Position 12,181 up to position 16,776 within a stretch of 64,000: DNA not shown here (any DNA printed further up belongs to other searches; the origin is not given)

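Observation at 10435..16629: Uncharacterised two-gene operon: HD-domain protein plus giant tandem-KaiC/RecA-like ATPase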

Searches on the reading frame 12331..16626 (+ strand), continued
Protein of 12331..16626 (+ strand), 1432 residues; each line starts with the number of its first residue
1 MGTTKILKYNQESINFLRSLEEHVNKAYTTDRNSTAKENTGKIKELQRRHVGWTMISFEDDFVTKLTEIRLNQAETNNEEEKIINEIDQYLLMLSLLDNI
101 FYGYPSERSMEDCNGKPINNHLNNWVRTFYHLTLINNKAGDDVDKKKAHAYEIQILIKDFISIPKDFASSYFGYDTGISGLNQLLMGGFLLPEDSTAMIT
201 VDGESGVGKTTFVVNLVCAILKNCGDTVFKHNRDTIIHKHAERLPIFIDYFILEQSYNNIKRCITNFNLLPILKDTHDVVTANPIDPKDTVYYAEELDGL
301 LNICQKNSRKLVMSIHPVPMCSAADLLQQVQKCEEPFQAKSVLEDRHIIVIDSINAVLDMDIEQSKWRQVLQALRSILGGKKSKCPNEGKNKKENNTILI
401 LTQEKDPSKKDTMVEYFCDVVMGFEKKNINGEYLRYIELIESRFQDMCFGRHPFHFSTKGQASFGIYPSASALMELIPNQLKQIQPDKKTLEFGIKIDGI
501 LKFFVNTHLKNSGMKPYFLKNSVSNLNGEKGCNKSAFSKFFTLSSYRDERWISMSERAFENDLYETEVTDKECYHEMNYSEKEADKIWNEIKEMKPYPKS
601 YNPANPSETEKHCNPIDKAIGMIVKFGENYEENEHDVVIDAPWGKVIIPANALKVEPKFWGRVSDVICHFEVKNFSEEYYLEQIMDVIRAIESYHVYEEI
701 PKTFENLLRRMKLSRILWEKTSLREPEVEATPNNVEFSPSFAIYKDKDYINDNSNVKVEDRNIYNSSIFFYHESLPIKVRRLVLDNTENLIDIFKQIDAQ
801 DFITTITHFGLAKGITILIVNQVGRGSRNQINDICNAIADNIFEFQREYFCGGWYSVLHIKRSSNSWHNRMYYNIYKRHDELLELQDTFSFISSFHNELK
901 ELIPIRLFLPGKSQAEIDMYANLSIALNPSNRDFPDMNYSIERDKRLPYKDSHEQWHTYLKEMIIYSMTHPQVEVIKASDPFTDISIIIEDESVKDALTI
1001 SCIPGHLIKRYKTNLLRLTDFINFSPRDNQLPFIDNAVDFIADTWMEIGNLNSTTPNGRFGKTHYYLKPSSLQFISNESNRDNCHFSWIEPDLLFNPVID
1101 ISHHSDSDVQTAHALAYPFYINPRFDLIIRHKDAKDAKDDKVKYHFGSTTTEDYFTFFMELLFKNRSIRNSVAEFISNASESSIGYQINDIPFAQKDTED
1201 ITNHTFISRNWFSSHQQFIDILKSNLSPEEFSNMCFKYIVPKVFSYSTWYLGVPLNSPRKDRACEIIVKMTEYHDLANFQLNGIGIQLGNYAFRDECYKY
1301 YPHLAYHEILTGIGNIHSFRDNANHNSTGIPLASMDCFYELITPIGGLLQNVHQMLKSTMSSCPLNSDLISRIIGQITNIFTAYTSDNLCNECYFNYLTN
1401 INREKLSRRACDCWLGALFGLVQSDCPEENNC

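Call 65: search_protein_families(library=pfam, alignment_id=A2, max_evalue=1)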
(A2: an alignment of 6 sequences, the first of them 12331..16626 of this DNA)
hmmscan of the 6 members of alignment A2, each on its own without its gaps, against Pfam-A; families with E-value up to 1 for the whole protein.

A. member 1, window:12331-16626:+ (1432 aa): 10 families
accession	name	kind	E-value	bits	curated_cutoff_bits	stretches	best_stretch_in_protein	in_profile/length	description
PF06745.19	ATPase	-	2.8e-12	47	26.6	2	175-219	2-42/231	KaiC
PF01656.29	CbiA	-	0.0043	17.4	25.4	1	200-228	3-30/125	CobQ/CobB/MinD/ParA nucleotide binding domain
PF13481.12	AAA_25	-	0.0063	16.6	27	1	181-229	22-64/195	AAA domain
PF25199.1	nSTAND_NTPase5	-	0.0098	16.2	34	1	192-240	37-85/145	Novel STAND NTPase 5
PF05729.18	NACHT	-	0.074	13.3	26.7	1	199-225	3-29/167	NACHT domain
PF13401.12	AAA_22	-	0.16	12.7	27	0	196-217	5-26/130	AAA domain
PF24200.1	DUF7425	-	0.2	12.4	27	1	305-358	15-68/95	Domain of unknown function (DUF7425)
PF20720.3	nSTAND3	-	0.21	11.7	27.2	1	197-234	18-54/155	Novel STAND NTPase 3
PF13479.12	AAA_24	-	0.23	11.7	27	0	198-360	4-79/195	AAA domain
PF19493.4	Trypco1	-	0.3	12.2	24.6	1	474-502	49-78/98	Trypsin-co-occurring domain 1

B. families by the number of members that match (of 6 scanned): 25 families
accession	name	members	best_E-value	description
PF06745.19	ATPase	6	2.7e-19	KaiC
PF20720.3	nSTAND3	6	3e-07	Novel STAND NTPase 3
PF05729.18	NACHT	6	0.00042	NACHT domain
PF13481.12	AAA_25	5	0.0014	AAA domain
PF13401.12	AAA_22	5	0.024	AAA domain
PF01656.29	CbiA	4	0.0043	CobQ/CobB/MinD/ParA nucleotide binding domain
PF00910.28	RNA_helicase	4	0.01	RNA helicase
PF07088.17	GvpD_P-loop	3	0.022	GvpD gas vesicle protein, P-loop domain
PF13191.12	AAA_16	3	0.042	AAA ATPase domain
PF00071.28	Ras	2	0.0075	Ras family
PF25199.1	nSTAND_NTPase5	2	0.0098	Novel STAND NTPase 5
PF02367.23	TsaE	2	0.037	Threonylcarbamoyl adenosine biosynthesis protein TsaE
PF13479.12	AAA_24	2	0.084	AAA domain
PF08477.19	Roc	1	0.00078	Ras of Complex, Roc, domain of DAPkinase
PF24883.2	NPHP3_N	1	0.0052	Nephrocystin 3, N-terminal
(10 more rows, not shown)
